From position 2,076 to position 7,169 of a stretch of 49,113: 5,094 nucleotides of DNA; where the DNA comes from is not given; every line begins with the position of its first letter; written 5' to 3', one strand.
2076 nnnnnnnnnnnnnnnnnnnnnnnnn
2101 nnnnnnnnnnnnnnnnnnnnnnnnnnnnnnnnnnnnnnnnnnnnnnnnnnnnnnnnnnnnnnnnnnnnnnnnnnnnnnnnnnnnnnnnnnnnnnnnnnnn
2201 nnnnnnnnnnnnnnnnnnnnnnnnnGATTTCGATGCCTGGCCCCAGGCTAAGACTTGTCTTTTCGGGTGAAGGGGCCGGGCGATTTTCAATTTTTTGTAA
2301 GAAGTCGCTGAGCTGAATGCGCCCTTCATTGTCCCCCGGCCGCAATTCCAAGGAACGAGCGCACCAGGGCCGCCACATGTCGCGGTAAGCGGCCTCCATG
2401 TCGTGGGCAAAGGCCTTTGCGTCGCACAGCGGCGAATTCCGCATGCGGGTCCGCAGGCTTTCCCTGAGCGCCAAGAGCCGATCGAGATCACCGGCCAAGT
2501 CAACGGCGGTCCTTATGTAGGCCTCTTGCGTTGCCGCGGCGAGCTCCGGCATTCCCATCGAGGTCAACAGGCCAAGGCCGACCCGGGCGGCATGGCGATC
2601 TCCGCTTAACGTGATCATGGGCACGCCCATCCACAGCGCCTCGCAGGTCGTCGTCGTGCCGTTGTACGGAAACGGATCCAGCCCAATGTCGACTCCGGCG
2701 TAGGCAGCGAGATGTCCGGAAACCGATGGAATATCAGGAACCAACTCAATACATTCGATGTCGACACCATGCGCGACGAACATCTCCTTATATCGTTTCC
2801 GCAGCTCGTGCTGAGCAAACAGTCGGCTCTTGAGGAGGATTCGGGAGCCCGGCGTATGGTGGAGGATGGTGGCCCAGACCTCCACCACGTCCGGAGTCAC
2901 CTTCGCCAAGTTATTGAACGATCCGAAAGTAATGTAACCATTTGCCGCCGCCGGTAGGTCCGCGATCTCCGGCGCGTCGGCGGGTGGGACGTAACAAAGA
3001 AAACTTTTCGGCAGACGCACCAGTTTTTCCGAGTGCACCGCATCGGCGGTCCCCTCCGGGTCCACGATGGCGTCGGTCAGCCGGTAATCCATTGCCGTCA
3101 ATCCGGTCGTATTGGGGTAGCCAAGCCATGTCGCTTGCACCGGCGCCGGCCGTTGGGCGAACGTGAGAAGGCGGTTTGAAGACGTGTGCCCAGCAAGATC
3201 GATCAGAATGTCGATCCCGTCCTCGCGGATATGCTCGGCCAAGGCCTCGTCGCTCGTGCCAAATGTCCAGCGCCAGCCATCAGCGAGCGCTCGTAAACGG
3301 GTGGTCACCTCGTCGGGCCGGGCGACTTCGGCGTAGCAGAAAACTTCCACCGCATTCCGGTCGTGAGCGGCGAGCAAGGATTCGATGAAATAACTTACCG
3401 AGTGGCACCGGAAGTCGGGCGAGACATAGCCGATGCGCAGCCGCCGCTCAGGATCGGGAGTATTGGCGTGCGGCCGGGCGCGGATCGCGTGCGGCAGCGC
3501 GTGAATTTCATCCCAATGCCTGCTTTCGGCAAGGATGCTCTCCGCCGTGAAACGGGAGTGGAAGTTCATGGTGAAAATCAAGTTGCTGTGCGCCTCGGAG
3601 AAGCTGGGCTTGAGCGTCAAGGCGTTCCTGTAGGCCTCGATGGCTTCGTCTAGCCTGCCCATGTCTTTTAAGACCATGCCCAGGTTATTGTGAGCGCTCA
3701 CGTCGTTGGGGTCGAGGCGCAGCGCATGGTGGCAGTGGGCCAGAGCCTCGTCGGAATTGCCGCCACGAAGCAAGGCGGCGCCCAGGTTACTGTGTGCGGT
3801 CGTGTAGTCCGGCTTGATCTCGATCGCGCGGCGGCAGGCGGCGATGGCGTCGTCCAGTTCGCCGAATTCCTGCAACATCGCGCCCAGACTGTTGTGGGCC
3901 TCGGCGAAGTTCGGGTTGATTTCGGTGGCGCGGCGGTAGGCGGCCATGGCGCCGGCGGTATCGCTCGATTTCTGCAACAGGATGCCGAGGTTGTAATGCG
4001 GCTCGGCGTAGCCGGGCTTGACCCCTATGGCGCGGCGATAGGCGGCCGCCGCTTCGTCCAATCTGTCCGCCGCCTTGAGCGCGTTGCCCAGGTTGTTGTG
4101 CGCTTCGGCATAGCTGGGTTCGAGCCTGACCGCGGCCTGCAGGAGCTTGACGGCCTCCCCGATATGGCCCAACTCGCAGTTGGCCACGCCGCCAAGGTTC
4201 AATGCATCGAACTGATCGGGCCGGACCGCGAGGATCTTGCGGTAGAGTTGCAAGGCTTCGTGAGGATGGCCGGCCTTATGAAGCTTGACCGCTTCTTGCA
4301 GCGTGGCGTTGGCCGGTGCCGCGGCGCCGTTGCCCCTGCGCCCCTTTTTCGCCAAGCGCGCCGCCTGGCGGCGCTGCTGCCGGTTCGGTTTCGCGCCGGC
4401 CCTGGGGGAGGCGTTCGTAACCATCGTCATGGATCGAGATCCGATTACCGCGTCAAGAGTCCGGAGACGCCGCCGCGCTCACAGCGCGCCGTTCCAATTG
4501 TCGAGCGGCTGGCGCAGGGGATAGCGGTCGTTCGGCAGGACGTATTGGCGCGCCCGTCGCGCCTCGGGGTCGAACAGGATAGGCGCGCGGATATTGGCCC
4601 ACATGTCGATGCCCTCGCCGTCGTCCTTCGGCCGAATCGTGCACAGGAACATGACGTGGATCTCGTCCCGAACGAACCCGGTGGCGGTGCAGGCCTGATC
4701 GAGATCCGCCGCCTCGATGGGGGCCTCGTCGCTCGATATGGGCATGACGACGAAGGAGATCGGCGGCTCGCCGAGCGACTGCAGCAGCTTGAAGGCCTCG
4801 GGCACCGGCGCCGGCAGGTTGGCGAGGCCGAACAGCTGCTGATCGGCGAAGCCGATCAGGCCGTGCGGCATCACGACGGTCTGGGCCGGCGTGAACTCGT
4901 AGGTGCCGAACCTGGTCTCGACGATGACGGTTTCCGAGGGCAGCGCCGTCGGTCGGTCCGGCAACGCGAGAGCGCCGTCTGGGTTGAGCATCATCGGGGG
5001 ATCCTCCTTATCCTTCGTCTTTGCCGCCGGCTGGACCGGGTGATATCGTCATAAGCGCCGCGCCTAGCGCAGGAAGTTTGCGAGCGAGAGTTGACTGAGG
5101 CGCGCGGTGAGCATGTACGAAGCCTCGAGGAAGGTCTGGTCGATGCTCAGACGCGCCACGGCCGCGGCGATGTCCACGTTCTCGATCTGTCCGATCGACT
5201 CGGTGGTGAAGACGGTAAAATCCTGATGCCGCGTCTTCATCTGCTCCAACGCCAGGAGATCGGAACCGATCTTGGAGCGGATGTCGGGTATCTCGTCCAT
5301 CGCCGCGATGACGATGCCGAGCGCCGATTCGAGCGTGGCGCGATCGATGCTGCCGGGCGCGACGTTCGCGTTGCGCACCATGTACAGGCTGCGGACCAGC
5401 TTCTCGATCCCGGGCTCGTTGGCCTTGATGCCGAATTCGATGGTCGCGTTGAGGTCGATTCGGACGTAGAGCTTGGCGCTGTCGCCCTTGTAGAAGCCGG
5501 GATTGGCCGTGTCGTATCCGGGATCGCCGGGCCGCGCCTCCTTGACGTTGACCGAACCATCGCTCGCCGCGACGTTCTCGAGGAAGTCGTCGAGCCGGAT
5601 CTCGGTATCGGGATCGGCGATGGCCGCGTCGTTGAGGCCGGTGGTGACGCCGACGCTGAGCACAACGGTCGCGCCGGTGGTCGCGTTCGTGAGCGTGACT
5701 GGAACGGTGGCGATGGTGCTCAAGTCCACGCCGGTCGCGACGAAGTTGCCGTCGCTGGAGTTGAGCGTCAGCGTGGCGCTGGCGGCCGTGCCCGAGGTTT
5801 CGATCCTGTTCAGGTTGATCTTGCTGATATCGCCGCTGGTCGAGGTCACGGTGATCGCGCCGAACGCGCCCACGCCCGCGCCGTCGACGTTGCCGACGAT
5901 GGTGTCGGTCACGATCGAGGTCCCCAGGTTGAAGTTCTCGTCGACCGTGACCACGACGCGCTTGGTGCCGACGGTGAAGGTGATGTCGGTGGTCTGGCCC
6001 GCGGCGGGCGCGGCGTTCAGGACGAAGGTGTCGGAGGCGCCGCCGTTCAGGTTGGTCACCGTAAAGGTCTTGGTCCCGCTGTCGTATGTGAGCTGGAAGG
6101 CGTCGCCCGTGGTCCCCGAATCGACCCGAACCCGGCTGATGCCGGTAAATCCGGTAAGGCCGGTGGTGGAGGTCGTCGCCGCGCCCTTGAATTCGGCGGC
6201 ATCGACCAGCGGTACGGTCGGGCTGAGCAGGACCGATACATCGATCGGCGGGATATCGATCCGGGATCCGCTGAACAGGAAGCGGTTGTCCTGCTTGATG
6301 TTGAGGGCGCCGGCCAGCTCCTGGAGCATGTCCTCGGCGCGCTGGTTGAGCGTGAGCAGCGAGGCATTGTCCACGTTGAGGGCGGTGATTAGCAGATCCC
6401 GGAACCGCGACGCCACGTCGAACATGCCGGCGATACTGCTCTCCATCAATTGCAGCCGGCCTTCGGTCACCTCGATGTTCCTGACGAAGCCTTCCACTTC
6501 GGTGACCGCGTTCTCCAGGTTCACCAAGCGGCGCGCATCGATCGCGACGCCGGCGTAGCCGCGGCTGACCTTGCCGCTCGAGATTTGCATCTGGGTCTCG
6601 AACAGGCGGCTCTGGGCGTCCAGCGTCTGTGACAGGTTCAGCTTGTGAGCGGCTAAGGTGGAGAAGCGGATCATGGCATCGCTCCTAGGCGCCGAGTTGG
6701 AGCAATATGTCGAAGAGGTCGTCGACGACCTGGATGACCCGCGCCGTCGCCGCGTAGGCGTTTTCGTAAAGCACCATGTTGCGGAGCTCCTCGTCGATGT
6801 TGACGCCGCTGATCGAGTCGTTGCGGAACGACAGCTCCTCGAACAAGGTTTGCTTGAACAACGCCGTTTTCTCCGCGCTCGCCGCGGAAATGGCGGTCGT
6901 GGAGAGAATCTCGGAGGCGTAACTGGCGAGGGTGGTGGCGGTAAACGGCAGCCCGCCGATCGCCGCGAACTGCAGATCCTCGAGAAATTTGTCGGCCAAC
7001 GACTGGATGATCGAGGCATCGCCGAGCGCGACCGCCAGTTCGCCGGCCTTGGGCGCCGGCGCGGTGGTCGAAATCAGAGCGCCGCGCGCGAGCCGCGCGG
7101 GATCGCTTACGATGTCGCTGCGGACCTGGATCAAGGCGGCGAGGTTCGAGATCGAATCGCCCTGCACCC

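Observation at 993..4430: Four enzymatic/scaffold modules fused in one ORF at the tail of the flgK-flgL-fliW string: TPR + GT41-like GT + kinase-like + SAM-methyltransferase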

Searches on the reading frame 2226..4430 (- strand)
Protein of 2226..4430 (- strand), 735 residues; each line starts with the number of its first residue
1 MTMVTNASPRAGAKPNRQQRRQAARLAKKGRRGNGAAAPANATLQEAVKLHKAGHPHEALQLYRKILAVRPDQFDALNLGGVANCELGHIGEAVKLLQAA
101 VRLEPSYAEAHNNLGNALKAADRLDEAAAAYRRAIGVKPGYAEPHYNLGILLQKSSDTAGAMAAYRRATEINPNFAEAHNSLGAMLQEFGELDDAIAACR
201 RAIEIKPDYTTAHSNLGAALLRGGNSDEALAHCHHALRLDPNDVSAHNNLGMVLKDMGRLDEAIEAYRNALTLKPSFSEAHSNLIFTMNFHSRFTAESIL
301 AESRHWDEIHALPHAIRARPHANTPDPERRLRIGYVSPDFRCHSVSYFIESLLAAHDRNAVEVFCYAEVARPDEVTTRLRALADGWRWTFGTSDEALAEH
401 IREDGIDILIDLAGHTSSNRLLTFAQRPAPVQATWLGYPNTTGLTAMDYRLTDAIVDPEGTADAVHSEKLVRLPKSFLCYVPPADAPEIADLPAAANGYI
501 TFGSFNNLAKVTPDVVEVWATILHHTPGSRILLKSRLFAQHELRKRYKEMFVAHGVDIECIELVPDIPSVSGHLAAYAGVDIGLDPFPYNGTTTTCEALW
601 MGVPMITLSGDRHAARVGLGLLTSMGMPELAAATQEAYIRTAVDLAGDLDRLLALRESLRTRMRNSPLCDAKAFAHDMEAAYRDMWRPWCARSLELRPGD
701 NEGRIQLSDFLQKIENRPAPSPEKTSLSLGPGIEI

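Call 8: search_solved_structures(query=window:2226-4430:-, max_evalue=0.001)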
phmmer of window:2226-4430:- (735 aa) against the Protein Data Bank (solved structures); distinct sequences matched with E-value up to 0.001: 156 (the best 60 are shown).
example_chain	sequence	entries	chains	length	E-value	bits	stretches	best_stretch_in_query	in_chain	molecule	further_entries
7y4i_A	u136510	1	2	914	2.1e-164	551.8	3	112-692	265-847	Probable UDP-N-acetylglucosamine--peptide N-acetylglucosaminyltransferase SPINDLY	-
8dtf_A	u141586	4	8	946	3.3e-164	551.2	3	112-692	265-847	Probable UDP-N-acetylglucosamine--peptide N-acetylglucosaminyltransferase SPINDLY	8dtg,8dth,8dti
7yea_A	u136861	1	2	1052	4.1e-119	402.1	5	64-284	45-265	UDP-N-acetylglucosamine--peptide N-acetylglucosaminyltransferase 110 kDa subunit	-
7yeh_B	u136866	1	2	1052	4.2e-119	402.1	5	64-285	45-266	UDP-N-acetylglucosamine--peptide N-acetylglucosaminyltransferase 110 kDa subunit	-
7ntf_A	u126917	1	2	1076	5e-119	401.8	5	37-285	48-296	Isoform 1 of UDP-N-acetylglucosamine--peptide N-acetylglucosaminyltransferase 110 kDa subu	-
5djs_A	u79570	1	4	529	2.5e-109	369.8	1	187-692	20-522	Tetratricopeptide TPR_2 repeat protein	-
9qhb_A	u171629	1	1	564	2.3e-86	293.8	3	52-284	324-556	Engineered tetratricopeptide repeat protein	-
6q4m_A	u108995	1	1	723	7.5e-80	272.3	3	327-478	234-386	UDP-N-acetylglucosamine--peptide N-acetylglucosaminyltransferase 110 kDa subunit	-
8cm9_A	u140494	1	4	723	8.3e-80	272.2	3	70-219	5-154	UDP-N-acetylglucosamine--peptide N-acetylglucosaminyltransferase 110 kDa subunit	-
6tka_AAA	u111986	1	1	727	1.4e-79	271.5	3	72-219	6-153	UDP-N-acetylglucosamine--peptide N-acetylglucosaminyltransferase 110 kDa subunit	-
6ibo_A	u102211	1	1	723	1.4e-79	271.5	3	73-219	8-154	UDP-N-acetylglucosamine--peptide N-acetylglucosaminyltransferase 110 kDa subunit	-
3pe3_A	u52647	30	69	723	1.4e-79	271.4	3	73-219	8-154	UDP-N-acetylglucosamine--peptide N-acetylglucosaminyltransferase 110 kDa subunit | UDP-N-ACETYLGLUCOSAMINE--PEPTIDE N-ACETYLGLUCOSAMINYL TRANSFERASE 110 KDA SUB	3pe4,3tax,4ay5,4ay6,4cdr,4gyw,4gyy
5nps_A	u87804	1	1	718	1.8e-79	271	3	327-478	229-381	UDP-N-acetylglucosamine--peptide N-acetylglucosaminyltransferase 110 kDa subunit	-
5npr_A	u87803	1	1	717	2.9e-79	270.4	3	327-478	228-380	UDP-N-acetylglucosamine--peptide N-acetylglucosaminyltransferase 110 kDa subunit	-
5lvv_A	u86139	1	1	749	3e-79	270.4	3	327-478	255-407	UDP-N-acetylglucosamine--peptide N-acetylglucosaminyltransferase 110 kDa subunit,UDP-N-ace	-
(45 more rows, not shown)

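Call 79: search_protein_families(library=ncbifam, proteins=[window:2226-4430:-], max_evalue=0.001)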
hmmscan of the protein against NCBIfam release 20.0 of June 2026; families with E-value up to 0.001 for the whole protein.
window:2226-4430:- (735 aa): 27 families (the best 25 are shown)
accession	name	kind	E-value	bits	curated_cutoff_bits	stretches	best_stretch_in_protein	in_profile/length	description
NF040959.1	MamA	equivalog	1.8e-46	158.2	200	3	171-288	66-183/204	magnetosome protein MamA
NF033762.1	social_mot_Tgl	equivalog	3.1e-35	121.7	225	3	142-234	31-124/252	social motility TPR repeat lipoprotein Tgl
TIGR02521.1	type_IV_pilW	equivalog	3.8e-25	88.8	154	3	212-283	33-104/234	type IV pilus biogenesis/stability protein PilW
TIGR02917.1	PEP_TPR_lipo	equivalog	9.5e-24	83.3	312.2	1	44-286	571-812/899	XrtA/PEP-CTERM system TPR-repeat protein PrsT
NF033758.1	gliding_GltE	equivalog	5.6e-23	81.6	225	2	167-283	213-329/411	adventurous gliding motility TPR repeat lipoprotein GltE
NF008391.2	PRK11189.1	equivalog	1.1e-17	64.5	250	2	141-231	64-154/297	lipoprotein NlpI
NF033920.0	C39_PA2778_fam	equivalog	2.1e-17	63.4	150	2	38-138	154-254/255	PA2778 family cysteine peptidase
NF049992.1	NGTferase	equivalog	3.6e-16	58.9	1000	1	425-659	354-584/614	UDP-glucose:protein N-beta-glucosyltransferase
TIGR02552.1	LcrH_SycD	equivalog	6.9e-15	55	104.8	1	64-174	8-118/136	SycD/LcrH family type III secretion system chaperone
NF052415.1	T3SS_chap_SctY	equivalog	1e-12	48.5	70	2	183-272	13-105/106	type III secretion apparatus assembly chaperone SctY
NF002725.1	PRK02603.1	equivalog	6.3e-11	42.6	143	1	222-298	47-126/173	photosystem I assembly protein Ycf3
NF047507.1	TPR_BatC_Lepto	exception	9.9e-11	41.5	175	0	188-253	70-139/214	TPR repeat-containing protein BatC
TIGR00990.1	3a0801s09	subfamily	6.8e-09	34.9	757.25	1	80-279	371-577/615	mitochondrial import receptor subunit TOM70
NF008520.0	PRK11447.1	equivalog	9.3e-09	33.6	858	0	216-278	275-337/1157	cellulose synthase complex outer membrane protein BcsC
NF047558.1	TPR_END_plus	domain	3e-08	33.5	32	0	86-109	11-34/56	TPR end-of-group domain-containing protein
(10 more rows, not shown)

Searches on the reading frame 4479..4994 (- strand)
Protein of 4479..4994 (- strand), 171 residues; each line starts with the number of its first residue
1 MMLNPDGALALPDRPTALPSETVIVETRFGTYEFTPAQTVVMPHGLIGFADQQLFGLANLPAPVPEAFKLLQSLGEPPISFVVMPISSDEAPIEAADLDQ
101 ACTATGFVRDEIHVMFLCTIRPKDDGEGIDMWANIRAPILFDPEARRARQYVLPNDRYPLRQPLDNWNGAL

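Call 5: search_protein_families(library=pfam, proteins=[window:4479-4994:-], max_evalue=0.01)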
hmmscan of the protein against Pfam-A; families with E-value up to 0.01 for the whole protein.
window:4479-4994:- (171 aa): 1 family
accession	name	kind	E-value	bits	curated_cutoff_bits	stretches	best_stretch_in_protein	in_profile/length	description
PF02623.20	FliW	-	3.5e-15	56.3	25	1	42-164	3-122/122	FliW protein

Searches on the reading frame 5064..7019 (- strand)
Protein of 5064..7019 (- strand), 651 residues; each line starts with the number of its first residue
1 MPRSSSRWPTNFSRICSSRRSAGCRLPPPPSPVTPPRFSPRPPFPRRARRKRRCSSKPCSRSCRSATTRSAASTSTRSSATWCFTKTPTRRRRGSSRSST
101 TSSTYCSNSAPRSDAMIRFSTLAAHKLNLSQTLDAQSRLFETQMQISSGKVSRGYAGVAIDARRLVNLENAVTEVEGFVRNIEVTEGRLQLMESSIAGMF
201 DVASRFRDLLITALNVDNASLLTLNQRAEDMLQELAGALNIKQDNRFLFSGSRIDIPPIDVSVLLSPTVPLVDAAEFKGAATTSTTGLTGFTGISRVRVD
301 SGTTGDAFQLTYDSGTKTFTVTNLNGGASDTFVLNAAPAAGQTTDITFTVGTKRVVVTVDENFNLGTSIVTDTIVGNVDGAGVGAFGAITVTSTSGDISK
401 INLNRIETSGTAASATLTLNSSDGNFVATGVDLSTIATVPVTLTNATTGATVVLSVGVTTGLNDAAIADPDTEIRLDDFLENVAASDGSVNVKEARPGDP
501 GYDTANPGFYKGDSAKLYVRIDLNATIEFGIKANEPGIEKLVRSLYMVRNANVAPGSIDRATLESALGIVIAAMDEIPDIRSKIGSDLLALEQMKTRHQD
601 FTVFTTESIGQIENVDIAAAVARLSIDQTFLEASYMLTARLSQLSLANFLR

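Call 5: search_protein_families(library=pfam, proteins=[window:5064-7019:-], max_evalue=0.01)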
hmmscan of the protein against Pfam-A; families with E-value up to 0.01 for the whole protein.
window:5064-7019:- (651 aa): 2 families
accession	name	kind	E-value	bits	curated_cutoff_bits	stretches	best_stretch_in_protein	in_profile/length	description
PF00700.27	Flagellin_C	-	1.1e-08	35.6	23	1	568-650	2-86/86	Bacterial flagellin C-terminal helical region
PF00669.25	Flagellin_N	-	1.2e-06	29.1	26.6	1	120-252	2-137/139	Bacterial flagellin N-terminal helical region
